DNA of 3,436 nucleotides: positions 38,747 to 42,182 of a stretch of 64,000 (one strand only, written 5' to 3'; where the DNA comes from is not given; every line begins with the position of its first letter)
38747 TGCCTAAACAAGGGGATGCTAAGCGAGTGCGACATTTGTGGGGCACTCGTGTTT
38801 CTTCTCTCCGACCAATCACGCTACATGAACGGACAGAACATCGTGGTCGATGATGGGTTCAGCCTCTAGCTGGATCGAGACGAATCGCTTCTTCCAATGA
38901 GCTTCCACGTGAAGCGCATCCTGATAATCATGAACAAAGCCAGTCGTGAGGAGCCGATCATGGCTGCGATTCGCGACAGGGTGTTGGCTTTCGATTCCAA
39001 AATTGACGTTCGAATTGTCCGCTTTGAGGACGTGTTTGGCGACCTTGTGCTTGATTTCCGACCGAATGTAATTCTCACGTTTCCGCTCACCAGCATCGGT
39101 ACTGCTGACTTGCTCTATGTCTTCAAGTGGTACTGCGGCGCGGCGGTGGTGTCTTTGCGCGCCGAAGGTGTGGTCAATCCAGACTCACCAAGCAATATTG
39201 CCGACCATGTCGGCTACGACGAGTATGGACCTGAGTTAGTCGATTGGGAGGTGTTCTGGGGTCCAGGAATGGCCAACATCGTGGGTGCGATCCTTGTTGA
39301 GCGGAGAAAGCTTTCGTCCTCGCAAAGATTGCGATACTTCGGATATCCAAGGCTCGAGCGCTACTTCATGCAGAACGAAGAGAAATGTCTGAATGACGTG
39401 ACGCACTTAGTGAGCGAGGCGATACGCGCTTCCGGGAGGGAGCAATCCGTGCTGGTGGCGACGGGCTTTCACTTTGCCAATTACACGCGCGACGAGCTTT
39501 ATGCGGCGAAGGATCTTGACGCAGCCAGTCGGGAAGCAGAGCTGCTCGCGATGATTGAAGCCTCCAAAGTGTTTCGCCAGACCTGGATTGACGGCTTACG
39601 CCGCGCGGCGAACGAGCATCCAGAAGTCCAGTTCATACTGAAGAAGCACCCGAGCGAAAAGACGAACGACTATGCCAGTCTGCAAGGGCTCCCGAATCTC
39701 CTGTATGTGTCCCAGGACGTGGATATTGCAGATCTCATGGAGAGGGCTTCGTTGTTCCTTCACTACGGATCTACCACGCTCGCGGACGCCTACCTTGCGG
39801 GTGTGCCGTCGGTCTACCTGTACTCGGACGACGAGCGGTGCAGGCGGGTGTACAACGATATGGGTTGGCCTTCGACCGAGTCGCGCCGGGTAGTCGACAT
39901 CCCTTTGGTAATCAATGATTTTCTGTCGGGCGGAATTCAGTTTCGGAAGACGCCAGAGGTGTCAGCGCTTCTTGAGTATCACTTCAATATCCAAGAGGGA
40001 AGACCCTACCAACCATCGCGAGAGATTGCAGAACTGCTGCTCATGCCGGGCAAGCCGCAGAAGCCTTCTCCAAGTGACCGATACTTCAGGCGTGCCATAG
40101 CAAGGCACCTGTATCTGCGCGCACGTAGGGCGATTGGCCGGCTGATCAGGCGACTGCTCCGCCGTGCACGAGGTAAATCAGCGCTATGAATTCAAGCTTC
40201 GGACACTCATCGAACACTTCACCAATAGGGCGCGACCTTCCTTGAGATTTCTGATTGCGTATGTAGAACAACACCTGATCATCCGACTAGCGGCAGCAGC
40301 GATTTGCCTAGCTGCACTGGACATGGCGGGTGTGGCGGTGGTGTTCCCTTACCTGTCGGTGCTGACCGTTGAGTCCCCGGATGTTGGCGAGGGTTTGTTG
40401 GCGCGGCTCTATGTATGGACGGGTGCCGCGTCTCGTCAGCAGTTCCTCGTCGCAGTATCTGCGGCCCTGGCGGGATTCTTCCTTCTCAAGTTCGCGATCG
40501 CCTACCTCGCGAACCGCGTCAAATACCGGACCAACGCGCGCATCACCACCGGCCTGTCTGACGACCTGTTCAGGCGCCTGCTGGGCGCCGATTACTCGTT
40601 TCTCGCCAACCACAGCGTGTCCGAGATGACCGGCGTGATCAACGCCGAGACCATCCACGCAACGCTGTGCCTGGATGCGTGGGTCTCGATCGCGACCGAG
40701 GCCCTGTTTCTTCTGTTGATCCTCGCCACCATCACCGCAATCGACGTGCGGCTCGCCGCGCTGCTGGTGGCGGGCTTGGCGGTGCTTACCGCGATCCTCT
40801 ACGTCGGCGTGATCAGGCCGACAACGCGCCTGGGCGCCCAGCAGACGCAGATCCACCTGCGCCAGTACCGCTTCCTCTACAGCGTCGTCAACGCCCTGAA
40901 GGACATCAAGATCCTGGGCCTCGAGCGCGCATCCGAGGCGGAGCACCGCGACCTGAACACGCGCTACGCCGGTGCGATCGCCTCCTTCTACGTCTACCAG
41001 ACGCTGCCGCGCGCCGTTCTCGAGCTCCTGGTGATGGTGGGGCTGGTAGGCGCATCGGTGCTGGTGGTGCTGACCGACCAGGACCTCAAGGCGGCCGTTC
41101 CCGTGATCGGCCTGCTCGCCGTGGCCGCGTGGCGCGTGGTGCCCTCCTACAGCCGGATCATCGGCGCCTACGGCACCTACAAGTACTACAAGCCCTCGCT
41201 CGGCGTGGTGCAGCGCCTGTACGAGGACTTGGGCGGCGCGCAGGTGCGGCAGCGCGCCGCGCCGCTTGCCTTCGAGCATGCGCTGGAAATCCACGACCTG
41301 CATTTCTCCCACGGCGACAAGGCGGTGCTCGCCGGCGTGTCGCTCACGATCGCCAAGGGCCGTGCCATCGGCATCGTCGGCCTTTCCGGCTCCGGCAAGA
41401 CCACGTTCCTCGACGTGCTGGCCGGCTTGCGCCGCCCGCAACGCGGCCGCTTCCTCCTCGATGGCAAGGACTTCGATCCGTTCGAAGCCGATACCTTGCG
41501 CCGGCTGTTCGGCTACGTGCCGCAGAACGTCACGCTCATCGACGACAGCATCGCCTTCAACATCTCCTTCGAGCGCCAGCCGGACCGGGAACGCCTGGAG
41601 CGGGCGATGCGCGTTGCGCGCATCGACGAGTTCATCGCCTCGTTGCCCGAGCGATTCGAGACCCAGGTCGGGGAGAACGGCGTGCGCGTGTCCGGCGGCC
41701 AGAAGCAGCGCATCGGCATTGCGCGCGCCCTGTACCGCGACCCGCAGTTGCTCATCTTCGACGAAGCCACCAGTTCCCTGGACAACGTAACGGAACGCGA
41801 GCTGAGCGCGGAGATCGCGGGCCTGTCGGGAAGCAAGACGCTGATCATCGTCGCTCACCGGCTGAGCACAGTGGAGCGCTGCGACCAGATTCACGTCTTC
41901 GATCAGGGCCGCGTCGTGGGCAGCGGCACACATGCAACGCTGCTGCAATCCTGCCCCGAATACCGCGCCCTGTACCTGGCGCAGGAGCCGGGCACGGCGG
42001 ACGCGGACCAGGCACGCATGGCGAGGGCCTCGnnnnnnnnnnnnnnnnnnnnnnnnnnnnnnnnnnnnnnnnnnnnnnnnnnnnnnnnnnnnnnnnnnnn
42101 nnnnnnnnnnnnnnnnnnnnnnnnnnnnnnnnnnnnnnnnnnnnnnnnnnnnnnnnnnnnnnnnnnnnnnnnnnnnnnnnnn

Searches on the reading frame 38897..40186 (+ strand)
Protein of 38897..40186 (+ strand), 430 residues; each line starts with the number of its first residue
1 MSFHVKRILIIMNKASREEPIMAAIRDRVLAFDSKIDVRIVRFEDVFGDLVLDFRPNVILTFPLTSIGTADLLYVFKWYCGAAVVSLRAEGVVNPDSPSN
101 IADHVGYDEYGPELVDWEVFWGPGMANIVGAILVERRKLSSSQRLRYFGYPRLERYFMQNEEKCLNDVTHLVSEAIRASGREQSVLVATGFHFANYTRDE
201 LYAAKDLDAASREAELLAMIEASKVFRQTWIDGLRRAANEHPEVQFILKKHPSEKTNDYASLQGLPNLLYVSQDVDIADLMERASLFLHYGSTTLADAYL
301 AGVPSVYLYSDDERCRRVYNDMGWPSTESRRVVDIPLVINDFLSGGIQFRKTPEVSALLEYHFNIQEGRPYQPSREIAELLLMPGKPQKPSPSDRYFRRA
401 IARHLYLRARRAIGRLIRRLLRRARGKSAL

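Call 33: search_protein_families(library=ncbifam, proteins=[window:38897-40186:+], max_evalue=1e-10)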
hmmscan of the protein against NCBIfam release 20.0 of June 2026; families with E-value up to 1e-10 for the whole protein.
window:38897-40186:+ (430 aa): 2 families
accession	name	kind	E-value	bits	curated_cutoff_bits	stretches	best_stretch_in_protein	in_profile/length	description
NF046086.1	BFO_1060_trans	domain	8.2e-27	94.3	200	1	47-348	39-328/365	BFO_1060 family glycosyltransferase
TIGR04396.2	surf_polysacc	subfamily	8.3e-25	87.8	125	1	54-416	44-395/427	surface carbohydrate biosynthesis protein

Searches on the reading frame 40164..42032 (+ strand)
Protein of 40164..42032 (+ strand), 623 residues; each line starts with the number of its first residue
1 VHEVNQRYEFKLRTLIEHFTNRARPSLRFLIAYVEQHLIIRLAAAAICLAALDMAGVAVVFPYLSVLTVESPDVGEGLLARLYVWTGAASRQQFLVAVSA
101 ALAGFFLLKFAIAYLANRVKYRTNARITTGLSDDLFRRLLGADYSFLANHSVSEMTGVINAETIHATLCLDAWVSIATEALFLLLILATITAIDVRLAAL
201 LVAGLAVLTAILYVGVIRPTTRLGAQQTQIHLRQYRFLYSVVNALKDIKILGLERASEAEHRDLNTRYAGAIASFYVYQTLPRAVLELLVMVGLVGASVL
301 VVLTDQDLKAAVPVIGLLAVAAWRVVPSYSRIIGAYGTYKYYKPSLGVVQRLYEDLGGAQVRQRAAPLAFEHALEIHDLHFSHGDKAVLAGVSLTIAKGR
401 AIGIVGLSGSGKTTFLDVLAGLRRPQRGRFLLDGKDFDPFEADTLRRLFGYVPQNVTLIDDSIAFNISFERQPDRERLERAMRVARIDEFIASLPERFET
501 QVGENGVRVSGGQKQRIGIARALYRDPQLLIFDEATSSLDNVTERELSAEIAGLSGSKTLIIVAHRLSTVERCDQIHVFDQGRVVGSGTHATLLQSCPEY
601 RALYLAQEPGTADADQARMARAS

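Call 33: search_protein_families(library=ncbifam, proteins=[window:40164-42032:+], max_evalue=1e-10)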
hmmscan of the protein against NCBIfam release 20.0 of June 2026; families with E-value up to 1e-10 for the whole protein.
window:40164-42032:+ (623 aa): 168 families (the best 25 are shown)
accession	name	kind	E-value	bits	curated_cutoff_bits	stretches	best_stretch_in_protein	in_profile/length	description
NF050066.1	LPSTprtrPglK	equivalog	8.3e-83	278.7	1000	1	29-581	7-557/558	BC-type lipopolysaccharide transporter PglK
NF045513.1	HepA_fam_ABC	equivalog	4.4e-79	266.5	725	1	38-596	34-598/610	heterocyst formation ABC transporter subunit HepA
TIGR02203.1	MsbA_lipidA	equivalog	6.1e-73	246.2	602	1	43-604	12-566/572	lipid A export permease/ATP-binding protein MsbA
TIGR01846.1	type_I_sec_HlyB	subfamily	2.3e-69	234.4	725.55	1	66-607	153-692/694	type I secretion system permease/ATPase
TIGR02204.1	MsbA_rel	hypoth_equivalog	5.4e-68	230.1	780.4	1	122-603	84-571/576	ABC transporter, permease/ATP-binding protein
TIGR03797.1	NHLM_micro_ABC2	equivalog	2.3e-67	228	709.4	1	39-596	123-674/686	NHLP bacteriocin export ABC transporter permease/ATPase subunit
TIGR03375.1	type_I_sec_LssB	subfamily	1.7e-66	224.9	693.1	1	110-596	203-691/696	type I secretion system permease/ATPase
TIGR03796.1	NHLM_micro_ABC1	equivalog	4.4e-63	213.6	853.3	1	41-603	148-708/710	NHLP family bacteriocin export ABC transporter peptidase/permease/ATPase subunit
TIGR02857.1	CydD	equivalog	1.4e-61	209.1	435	1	88-577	36-527/529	thiol reductant ABC exporter subunit CydD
NF010178.0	PRK13657.1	equivalog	2e-59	201.6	733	1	37-612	19-575/588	glucan ABC transporter ATP-binding protein/ permease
NF008381.0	PRK11176.1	equivalog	6.9e-59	199.7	867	1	375-605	343-577/582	lipid A ABC transporter ATP-binding protein/permease MsbA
TIGR00958.1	3a01208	subfamily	1e-57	195.9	874.6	1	366-603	471-710/711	antigen peptide transporter 2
TIGR01842.1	type_I_sec_PrtD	subfamily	1.5e-57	195.4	510.15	1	92-595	42-542/544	type I secretion system permease/ATPase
NF052233.1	CphA_assoc_ABC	equivalog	1.7e-57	195.3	880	1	100-615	234-751/766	cyanophycin metabolism-associated ABC transporter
NF008364.0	PRK11160.1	equivalog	7.3e-56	189.9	630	1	126-604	90-572/575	heme ABC transporter ATP-binding protein/permease CydC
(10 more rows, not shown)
